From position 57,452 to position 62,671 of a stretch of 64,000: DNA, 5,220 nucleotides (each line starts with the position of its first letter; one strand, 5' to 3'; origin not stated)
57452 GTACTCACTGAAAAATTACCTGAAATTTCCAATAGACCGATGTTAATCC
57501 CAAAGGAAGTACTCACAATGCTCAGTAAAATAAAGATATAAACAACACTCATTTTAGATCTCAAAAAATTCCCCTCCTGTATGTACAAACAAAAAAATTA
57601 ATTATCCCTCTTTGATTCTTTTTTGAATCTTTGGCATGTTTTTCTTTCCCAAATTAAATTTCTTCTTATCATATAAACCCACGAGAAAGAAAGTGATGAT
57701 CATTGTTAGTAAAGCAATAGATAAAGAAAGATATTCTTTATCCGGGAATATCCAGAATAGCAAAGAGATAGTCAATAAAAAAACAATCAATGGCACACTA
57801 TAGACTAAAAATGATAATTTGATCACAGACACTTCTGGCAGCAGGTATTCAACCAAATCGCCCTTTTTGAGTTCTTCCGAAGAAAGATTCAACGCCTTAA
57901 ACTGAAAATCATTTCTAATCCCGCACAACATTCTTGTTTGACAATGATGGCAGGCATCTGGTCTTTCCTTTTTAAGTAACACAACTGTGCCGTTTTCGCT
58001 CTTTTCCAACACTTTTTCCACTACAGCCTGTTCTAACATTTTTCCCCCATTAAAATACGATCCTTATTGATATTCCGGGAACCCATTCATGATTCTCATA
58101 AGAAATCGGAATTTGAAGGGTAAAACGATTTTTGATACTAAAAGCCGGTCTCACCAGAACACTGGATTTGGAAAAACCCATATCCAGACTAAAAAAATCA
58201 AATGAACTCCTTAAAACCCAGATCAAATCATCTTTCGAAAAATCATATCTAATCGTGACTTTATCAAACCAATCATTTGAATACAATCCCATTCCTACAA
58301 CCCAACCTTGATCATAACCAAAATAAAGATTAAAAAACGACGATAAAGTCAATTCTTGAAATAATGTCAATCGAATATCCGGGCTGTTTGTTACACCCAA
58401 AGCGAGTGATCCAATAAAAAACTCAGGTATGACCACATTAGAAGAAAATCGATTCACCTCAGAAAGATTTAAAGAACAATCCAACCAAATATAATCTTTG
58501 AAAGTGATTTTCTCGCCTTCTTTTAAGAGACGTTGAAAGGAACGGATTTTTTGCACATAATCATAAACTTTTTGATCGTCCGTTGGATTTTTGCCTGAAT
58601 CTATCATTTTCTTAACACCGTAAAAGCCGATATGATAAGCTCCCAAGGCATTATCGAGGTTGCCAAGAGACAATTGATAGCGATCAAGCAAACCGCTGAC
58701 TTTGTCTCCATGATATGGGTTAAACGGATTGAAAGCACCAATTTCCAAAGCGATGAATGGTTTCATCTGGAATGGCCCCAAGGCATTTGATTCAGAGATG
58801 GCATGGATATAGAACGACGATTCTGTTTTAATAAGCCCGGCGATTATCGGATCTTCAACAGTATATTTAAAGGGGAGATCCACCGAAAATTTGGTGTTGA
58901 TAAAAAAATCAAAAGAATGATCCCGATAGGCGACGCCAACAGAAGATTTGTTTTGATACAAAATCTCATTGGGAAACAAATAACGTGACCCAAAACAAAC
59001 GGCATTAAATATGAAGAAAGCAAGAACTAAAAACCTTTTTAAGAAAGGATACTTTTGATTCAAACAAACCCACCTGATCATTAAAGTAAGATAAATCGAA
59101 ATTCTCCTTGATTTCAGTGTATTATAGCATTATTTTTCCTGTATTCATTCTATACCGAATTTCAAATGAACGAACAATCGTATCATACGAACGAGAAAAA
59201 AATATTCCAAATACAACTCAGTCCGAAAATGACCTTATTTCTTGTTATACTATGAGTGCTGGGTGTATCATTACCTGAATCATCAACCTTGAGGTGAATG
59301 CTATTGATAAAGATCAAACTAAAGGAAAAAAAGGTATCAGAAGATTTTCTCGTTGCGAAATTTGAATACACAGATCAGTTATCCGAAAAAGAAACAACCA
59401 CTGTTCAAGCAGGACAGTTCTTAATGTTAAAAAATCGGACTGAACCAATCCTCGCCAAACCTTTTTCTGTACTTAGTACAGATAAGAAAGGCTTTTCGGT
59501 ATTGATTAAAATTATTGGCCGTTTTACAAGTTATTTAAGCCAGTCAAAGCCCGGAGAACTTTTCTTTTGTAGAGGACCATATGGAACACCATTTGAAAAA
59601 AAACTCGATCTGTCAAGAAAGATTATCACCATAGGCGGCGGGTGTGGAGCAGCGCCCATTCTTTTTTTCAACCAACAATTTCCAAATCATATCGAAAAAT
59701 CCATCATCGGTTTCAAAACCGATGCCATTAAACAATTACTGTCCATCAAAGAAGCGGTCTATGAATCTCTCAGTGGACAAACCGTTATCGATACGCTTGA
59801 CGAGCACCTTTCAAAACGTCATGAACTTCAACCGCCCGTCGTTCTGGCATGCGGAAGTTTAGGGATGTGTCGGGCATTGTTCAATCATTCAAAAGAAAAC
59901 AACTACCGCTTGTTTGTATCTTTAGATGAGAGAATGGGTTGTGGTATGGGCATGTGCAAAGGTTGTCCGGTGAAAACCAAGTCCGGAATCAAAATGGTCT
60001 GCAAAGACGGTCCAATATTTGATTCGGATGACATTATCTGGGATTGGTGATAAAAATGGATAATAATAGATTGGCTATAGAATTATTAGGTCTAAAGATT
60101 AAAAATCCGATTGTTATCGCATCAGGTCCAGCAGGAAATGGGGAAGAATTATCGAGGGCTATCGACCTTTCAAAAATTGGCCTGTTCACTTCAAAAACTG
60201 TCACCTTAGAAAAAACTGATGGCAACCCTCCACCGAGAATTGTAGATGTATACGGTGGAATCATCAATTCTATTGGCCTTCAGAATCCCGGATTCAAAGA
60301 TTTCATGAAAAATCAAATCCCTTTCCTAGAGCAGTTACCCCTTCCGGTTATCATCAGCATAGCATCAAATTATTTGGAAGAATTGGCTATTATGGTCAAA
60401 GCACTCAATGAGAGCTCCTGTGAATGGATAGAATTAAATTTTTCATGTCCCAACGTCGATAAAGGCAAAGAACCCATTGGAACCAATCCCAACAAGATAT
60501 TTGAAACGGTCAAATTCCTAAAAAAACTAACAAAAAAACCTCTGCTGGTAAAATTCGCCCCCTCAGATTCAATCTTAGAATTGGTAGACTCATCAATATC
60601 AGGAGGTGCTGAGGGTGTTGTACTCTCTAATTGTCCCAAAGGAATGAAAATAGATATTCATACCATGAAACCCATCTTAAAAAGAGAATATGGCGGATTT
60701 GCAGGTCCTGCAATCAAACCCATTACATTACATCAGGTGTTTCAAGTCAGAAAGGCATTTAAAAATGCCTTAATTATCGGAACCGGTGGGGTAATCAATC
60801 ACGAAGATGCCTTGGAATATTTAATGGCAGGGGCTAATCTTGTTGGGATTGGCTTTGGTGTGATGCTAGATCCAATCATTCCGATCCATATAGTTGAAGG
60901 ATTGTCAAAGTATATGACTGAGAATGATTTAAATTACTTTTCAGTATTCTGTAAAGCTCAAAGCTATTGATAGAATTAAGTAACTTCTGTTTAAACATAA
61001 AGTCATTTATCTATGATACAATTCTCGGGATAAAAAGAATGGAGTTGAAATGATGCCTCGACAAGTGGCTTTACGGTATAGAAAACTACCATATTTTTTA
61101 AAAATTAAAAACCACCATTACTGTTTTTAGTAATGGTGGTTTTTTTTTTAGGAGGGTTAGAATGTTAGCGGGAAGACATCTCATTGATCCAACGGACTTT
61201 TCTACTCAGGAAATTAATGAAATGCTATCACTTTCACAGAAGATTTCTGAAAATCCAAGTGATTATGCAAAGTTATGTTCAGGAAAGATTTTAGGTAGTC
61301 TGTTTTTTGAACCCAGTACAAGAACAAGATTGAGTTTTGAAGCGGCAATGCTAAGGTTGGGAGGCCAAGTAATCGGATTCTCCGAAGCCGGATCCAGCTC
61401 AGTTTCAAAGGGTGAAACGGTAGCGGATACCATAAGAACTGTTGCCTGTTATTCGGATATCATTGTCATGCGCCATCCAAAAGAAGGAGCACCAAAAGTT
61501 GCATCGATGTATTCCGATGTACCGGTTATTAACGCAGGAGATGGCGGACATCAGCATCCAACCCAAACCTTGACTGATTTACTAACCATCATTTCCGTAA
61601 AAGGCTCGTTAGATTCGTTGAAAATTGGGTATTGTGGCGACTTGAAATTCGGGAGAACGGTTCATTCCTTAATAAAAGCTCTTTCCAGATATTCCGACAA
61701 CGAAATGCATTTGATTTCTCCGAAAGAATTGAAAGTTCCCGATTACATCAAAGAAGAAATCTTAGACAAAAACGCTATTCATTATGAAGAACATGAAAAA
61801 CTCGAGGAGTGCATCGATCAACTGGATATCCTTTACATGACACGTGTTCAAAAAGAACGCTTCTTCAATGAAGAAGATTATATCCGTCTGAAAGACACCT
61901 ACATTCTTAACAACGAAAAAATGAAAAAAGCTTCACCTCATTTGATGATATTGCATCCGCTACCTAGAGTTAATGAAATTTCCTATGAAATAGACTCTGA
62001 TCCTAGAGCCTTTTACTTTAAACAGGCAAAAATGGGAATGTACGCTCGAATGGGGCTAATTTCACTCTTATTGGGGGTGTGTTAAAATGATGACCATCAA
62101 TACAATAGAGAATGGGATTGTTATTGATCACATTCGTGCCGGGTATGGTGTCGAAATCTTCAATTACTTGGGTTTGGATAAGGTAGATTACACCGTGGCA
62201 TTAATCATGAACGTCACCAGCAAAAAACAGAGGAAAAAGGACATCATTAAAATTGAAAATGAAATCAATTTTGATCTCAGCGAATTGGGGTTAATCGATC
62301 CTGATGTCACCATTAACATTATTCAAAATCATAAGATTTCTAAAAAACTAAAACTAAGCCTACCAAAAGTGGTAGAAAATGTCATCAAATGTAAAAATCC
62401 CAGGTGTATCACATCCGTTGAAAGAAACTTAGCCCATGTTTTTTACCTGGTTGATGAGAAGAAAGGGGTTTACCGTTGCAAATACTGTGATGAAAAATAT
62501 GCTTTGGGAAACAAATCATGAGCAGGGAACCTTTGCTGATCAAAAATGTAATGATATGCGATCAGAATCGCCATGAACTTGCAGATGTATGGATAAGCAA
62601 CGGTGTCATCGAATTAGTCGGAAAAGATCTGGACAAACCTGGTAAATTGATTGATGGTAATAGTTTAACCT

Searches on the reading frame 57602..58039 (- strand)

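Call 47: search_protein_families(library=pfam, proteins=[window:57602-58039:-], max_evalue=0.0001)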
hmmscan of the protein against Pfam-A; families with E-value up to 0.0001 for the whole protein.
window:57602-58039:- (145 aa): 1 family
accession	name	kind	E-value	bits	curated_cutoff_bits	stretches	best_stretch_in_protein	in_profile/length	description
PF04246.17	RseC_MucC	-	2.5e-18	66.7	24.4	1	16-126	5-117/130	Positive regulator of sigma(E), RseC/MucC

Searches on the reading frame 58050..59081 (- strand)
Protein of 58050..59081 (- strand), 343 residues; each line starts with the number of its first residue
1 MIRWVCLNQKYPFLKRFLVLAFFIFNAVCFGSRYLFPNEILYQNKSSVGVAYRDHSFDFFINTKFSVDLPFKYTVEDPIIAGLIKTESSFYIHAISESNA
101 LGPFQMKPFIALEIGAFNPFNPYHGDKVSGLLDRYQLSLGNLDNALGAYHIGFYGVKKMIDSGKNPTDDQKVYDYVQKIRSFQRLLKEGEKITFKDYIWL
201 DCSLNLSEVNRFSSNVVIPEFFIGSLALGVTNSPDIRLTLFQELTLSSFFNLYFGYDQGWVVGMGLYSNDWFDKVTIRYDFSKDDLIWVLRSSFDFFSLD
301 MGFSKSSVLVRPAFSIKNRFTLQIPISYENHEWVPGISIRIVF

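Call 47: search_protein_families(library=pfam, proteins=[window:58050-59081:-], max_evalue=0.0001)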
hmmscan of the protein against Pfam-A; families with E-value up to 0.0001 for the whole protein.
window:58050-59081:- (343 aa): 1 family
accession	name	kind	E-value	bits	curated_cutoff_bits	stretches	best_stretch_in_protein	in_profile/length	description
PF01464.25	SLT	-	1e-06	28.7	21.3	1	72-167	9-112/117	Transglycosylase SLT domain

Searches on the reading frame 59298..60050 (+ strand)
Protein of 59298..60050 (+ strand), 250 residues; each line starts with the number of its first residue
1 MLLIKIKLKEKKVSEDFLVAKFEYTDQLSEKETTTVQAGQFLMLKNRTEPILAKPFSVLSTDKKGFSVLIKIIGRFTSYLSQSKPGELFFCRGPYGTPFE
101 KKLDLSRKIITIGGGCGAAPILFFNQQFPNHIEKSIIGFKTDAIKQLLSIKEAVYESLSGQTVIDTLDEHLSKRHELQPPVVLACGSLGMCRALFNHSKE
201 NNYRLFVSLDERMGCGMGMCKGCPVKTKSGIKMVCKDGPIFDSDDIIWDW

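Call 47: search_protein_families(library=pfam, proteins=[window:59298-60050:+], max_evalue=0.0001)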
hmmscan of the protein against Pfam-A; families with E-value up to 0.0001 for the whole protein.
window:59298-60050:+ (250 aa): 2 families
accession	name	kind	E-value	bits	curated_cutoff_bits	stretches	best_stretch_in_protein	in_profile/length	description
PF10418.14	DHODB_Fe-S_bind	-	4.8e-13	49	23.9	1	211-246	2-40/41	Iron-sulfur cluster binding domain of dihydroorotate dehydrogenase B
PF00970.30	FAD_binding_6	-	4.4e-06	27.4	21.1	1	9-97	6-96/99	Oxidoreductase FAD-binding domain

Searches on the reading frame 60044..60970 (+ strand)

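Call 47: search_protein_families(library=pfam, proteins=[window:60044-60970:+], max_evalue=0.0001)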
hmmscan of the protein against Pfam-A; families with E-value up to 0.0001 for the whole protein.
window:60044-60970:+ (308 aa): 1 family
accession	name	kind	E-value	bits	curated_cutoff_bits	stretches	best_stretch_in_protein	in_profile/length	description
PF01180.27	DHO_dh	-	1.5e-63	215.2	27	1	10-291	2-291/291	Dihydroorotate dehydrogenase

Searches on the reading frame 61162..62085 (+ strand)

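Call 47: search_protein_families(library=pfam, proteins=[window:61162-62085:+], max_evalue=0.0001)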
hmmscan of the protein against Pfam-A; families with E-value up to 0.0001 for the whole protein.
window:61162-62085:+ (307 aa): 2 families
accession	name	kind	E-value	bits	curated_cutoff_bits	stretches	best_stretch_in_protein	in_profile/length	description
PF02729.26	OTCace_N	-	6.9e-49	166.2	29.9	1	5-143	1-146/148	Aspartate/ornithine carbamoyltransferase, carbamoyl-P binding domain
PF00185.30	OTCace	-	3.4e-29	102.4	29.4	1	153-302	3-156/157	Aspartate/ornithine carbamoyltransferase, Asp/Orn binding domain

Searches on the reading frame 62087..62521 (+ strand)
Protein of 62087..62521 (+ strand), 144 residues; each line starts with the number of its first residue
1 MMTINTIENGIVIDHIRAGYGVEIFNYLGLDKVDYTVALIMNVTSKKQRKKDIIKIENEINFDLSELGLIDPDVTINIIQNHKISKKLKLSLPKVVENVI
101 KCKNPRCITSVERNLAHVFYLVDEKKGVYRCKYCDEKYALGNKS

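Call 47: search_protein_families(library=pfam, proteins=[window:62087-62521:+], max_evalue=0.0001)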
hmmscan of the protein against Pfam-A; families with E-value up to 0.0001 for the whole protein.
window:62087-62521:+ (144 aa): 2 families
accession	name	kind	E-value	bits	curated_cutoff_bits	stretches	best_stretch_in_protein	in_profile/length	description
PF01948.23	PyrI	-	2.5e-28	98.6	25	1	3-90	2-92/93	Aspartate carbamoyltransferase regulatory chain, allosteric domain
PF02748.20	PyrI_C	-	2.5e-15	56.5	23.4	1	96-138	2-43/48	Aspartate carbamoyltransferase regulatory chain, metal binding domain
